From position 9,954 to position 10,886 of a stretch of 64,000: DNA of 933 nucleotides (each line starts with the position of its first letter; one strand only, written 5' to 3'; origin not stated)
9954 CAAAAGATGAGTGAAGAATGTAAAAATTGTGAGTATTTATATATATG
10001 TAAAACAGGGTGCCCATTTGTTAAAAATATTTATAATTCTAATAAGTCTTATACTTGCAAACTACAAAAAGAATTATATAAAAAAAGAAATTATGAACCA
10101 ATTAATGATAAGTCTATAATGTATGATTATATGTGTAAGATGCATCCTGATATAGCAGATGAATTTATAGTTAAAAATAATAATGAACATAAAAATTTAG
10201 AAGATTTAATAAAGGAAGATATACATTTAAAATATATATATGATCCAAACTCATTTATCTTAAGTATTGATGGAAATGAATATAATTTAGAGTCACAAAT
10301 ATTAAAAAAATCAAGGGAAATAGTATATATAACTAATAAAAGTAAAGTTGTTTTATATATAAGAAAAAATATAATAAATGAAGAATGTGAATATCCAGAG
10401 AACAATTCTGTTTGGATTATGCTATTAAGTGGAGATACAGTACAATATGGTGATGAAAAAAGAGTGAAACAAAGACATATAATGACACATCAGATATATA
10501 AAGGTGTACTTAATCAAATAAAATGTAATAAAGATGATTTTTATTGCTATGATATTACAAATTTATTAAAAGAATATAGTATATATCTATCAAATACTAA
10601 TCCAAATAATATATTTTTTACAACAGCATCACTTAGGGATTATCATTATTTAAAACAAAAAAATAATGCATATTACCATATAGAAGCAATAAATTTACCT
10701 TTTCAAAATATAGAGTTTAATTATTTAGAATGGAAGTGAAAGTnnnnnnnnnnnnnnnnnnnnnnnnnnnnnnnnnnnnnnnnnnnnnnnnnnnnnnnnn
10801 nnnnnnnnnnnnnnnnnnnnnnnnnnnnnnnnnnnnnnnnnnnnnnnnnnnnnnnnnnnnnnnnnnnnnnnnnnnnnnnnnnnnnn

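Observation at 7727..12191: Self-contained four-gene operon: membrane LRR protein, rSAM/SPASM enzyme with extra C-terminal domain, poly-Asn-tailed protein, double zinc-ribbon membrane protein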

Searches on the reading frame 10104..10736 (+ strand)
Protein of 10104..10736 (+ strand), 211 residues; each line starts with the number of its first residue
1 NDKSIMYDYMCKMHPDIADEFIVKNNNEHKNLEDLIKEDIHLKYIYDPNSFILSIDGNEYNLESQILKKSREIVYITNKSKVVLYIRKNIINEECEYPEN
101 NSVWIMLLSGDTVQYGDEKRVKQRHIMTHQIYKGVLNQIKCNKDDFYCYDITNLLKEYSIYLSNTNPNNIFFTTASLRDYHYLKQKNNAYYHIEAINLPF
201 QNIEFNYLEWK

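Call 27: search_solved_structures(query=A4, max_evalue=10)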
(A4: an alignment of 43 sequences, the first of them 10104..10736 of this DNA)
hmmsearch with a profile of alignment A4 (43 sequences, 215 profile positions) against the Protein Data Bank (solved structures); distinct sequences matched with E-value up to 10: 1.
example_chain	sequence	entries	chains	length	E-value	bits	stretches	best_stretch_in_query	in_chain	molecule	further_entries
2kjg_A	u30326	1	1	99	0.03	17.1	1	130-183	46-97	Archaeal protein SSO6904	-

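Call 32: search_protein_representatives(protein=window:10104-10736:+)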
Query: 211 residues. Proteins with E-value up to 0.001 (for the whole library): 94; up to 1e-10: 71; up to 1e-30: 19. The best 94 are listed.
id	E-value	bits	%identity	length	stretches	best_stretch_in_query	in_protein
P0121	4.6e-66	239.1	58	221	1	1-210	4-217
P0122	1.1e-65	237.8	55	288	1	6-208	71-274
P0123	6.0e-59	215.8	63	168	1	53-209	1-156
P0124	1.4e-52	195.0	58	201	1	25-177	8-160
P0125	4.8e-48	180.2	98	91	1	6-94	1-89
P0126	1.2e-43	165.9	64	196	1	91-208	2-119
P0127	8.7e-43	163.0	42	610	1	6-207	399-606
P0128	1.7e-41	158.8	60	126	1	87-207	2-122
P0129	2.0e-39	152.0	52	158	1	78-208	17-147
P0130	7.9e-38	146.8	57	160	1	59-175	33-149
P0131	1.0e-35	139.9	51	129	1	31-156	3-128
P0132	2.0e-35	138.9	39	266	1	27-209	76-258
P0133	3.2e-35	138.3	39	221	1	28-208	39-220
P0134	1.2e-34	136.4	42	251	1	23-208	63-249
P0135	1.7e-32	129.4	41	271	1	30-207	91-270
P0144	5.3e-26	108.2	38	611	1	16-208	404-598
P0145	8.4e-25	104.3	35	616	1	30-207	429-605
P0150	4.2e-22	95.4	39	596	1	9-207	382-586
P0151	7.5e-22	94.6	33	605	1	42-207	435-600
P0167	2.6e-16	76.5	32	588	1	25-203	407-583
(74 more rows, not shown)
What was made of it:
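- The extra C-terminal domain is unique to this family (call 32).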

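Call 34: find_encoding_contigs(protein=P0127, flank=6000, max_places=3)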
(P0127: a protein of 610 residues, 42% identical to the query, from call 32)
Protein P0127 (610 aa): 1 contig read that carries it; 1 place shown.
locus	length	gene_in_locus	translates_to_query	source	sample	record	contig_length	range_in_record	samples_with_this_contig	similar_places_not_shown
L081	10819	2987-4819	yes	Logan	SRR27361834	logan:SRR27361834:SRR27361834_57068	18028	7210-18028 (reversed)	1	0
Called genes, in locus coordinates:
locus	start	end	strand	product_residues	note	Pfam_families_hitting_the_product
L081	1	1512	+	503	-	?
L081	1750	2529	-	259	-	PF02634:FdhD-NarQ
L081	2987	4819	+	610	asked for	PF04055:Radical_SAM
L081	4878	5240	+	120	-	-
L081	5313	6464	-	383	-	PF02770:Acyl-CoA_dh_M, PF00441:Acyl-CoA_dh_1, PF08028:Acyl-CoA_dh_2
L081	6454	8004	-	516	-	PF00501:AMP-binding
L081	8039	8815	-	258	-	PF01869:BcrAD_BadFG, PF22521:HypF_C_2 (faint)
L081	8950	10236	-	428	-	PF07690:MFS_1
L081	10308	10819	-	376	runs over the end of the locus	PF06050:HGD-D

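Call 35: find_encoding_contigs(protein=P0145, flank=6000, max_places=3)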
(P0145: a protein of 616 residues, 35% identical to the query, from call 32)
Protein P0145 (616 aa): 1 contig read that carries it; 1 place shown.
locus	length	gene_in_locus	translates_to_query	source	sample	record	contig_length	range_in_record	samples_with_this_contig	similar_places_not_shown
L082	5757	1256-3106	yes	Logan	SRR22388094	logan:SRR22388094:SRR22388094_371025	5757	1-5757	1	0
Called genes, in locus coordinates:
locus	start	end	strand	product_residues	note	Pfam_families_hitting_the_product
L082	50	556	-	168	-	-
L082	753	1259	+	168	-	-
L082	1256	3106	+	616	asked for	-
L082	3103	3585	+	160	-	-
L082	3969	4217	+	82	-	-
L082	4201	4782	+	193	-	PF01850:PIN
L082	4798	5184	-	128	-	PF01850:PIN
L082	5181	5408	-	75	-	PF02604:PhdYeFM_antitox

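Call 43: find_encoding_contigs(protein=P0144, flank=6000, max_places=3)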
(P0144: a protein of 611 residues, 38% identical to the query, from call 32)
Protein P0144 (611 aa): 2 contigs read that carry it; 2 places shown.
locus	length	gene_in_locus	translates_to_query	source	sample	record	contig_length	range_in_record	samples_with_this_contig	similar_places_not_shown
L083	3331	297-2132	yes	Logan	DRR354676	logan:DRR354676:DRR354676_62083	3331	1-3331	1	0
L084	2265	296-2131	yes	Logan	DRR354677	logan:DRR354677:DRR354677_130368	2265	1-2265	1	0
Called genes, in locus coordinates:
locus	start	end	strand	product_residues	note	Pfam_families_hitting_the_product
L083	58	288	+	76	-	-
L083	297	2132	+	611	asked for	PF04055:Radical_SAM, PF13186:SPASM (weak)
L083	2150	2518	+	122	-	-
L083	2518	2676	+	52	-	-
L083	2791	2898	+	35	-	-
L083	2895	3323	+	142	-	-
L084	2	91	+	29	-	?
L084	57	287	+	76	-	-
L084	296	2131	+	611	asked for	PF04055:Radical_SAM, PF13186:SPASM (weak)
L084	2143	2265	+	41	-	?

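Call 44: find_encoding_contigs(protein=P0150, flank=6000, max_places=3)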
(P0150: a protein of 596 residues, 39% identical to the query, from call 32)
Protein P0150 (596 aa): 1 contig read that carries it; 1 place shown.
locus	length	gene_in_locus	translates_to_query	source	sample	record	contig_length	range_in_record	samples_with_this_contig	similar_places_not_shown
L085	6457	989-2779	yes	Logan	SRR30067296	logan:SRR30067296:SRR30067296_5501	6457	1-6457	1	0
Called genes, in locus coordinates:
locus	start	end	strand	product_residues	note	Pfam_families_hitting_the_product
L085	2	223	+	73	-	?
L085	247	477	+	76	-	-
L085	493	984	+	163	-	-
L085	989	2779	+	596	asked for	PF04055:Radical_SAM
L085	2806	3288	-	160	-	-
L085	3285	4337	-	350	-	-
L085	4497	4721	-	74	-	-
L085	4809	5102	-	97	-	-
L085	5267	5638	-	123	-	PF27247:MJ1673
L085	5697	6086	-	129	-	-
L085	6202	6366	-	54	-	-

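Call 45: find_encoding_contigs(protein=P0151, flank=6000, max_places=3)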
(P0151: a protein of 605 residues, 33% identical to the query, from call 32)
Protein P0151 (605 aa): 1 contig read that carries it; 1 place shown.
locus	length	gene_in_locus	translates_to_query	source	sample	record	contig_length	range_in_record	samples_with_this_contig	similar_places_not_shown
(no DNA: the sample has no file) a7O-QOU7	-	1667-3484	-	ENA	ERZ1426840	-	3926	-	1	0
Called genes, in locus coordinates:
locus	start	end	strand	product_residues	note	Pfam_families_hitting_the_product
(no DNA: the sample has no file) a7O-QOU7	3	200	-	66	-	?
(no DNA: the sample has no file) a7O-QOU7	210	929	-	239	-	-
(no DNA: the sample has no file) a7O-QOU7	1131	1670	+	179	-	-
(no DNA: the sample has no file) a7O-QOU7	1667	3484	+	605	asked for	-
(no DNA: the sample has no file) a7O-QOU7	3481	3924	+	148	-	?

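Call 46: find_encoding_contigs(protein=P0167, flank=6000, max_places=3)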
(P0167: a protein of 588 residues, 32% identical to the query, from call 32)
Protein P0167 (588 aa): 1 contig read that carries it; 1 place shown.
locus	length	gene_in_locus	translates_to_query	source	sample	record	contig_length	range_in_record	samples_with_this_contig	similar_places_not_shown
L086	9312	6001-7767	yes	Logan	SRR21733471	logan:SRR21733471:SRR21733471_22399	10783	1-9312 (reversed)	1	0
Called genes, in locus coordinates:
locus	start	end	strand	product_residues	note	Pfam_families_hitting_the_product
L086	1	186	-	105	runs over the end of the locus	-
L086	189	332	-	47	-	-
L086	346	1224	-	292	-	PF10124:Mu-like_gpT, PF25209:Phage_capsid_4, PF10124:Mu-like_gpT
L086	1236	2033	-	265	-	PF10123:Mu-like_Pro_N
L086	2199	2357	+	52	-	-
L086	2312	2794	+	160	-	PF08822:DUF1804 (weak)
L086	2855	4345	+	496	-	PF06074:Portal_Mu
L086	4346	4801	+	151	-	PF05069:Phage_tail_S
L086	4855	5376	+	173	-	-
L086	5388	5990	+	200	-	-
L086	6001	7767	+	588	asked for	PF04055:Radical_SAM (weak), PF13186:SPASM (faint)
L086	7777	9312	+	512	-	?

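Call 59: predict_structure(alignment_id=A5)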
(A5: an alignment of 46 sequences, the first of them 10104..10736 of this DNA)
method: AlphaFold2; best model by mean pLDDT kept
length: 211 residues; sequences in the alignment: 46
mean_pLDDT: 83.2   pTM: 0.77
mean pLDDT of the five models: 83.2, 82.1, 81.1, 79.3, 78.5
residues with pLDDT >= 90: 101; 70-90: 73; 50-70: 27; < 50: 10
segments of 3 or more residues with pLDDT < 50: 1-4, 22-26
pLDDT, mean of each block of 10 residues (from residue 1): 51 62 53 80 81 96 82 91 94 79 95 79 93 95 95 95 94 92 82 74 86 47
secondary structure, 60 per line:
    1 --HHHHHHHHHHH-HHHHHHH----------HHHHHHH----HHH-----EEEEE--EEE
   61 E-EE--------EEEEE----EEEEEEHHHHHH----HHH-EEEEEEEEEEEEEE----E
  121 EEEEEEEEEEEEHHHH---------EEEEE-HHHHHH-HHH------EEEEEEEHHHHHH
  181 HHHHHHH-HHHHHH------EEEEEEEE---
elements in order: H3-13 H15-21 H32-38 E51-55 E58-61 E73-77 E82-87 H88-93 E102-115 E120-132 H133-136 E146-150 H152-157 E168-174 H175-187 H189-194 E201-208
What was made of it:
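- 10104..10736 (+): Family-specific C-terminal domain of the enzyme (residues 366-576). It is an Ig-like beta-sandwich with invariant polar and aromatic motifs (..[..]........, TT...R..HY, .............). It is the presumed docking site for the Asn-tailed partner. Model pLDDT 83.2 (call 59).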

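Call 73: fold_search(model_id=the predicted structure, library=viral)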
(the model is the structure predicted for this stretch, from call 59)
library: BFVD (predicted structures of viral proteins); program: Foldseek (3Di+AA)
matches with E <= 10: 841; with E <= 0.001: 0
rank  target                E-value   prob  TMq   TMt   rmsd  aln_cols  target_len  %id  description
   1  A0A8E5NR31            3.8e-03  0.82  0.29  0.19   9.2       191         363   11  (no name in the UniProt tables at hand)
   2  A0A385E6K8            4.0e-03  0.90  0.30  0.20   8.2       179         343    8  (no name in the UniProt tables at hand)
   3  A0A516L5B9            5.8e-03  0.92  0.27  0.12   7.2       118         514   13  (no name in the UniProt tables at hand)
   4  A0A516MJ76            7.0e-03  0.99  0.31  0.45   6.4       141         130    8  (no name in the UniProt tables at hand)
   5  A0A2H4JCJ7            7.5e-03  0.84  0.29  0.40   7.9       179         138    7  Uncharacterized protein [uncultured Caudovirales phage]
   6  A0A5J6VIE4            8.0e-03  0.69  0.28  0.08  10.6       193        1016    9  Uncharacterized protein [Megaviridae environmental sample]
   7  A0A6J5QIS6            8.5e-03  0.92  0.28  0.16   6.1       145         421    8  Uncharacterized protein [uncultured Caudovirales phage]
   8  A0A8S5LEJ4            1.3e-02  0.57  0.26  0.09  12.4       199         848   10  Uncharacterized protein [Myoviridae sp. ctBDS4]
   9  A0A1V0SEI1            2.3e-02  0.51  0.31  0.08  17.4       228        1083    9  Endonuclease/exonuclease/phosphatase family protein [Indivirus ILV1]
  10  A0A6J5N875            2.8e-02  0.66  0.25  0.12   6.9       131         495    6  Uncharacterized protein [uncultured Caudovirales phage]
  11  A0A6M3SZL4            3.1e-02  0.85  0.32  0.11   6.7       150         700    7  Minor tail protein [Microbacterium phage Truong]
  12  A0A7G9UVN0            3.6e-02  0.85  0.32  0.16   6.7       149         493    7  (no name in the UniProt tables at hand)
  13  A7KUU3                3.6e-02  0.21  0.22  0.27  13.6       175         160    9  (no name in the UniProt tables at hand)
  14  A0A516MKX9            4.6e-02  0.57  0.28  0.14   9.1       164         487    8  (no name in the UniProt tables at hand)
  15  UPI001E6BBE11         4.6e-02  0.23  0.21  0.13  16.1       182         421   10  (no name look-up for this kind of identifier)
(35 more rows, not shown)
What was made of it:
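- Tried and rejected: BFVD returned nothing significant (call 73).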

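Call 88: find_related_loci(query=A9, collection=metagenome_contigs, flank=5000)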
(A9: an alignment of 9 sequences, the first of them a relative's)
Query A9 (616 aa) in metagenome_contigs; peptide patterns used: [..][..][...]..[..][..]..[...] (x = any residue, [..] = any of these).
538 stretches matched a pattern; 458 encode a relative of the query (tblastn E <= 1e-3); the best 80 are kept; 80 distinct loci.
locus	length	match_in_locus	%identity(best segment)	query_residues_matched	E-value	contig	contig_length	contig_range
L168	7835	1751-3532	62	8-605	0e+0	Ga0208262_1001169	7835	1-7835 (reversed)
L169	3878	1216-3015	61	2-605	0e+0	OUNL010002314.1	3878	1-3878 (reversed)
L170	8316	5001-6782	61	8-605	0e+0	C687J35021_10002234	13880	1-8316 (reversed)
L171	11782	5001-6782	61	8-605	0e+0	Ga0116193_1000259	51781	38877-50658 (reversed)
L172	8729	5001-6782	61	8-605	0e+0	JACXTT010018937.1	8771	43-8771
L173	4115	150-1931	61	8-605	0e+0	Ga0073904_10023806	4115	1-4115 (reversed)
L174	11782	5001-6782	62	8-605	0e+0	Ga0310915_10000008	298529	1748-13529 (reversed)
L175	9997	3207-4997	61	5-605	0e+0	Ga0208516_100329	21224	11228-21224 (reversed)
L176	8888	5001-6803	60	1-605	0e+0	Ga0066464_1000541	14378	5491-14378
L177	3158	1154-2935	61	8-605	0e+0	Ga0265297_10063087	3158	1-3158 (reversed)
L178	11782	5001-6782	60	8-605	0e+0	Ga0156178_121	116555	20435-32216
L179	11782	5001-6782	60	8-605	0e+0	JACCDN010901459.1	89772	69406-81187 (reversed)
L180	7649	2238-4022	59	8-605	0e+0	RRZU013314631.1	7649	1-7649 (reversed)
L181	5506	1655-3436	60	8-605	0e+0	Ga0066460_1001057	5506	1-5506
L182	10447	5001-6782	60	8-605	0e+0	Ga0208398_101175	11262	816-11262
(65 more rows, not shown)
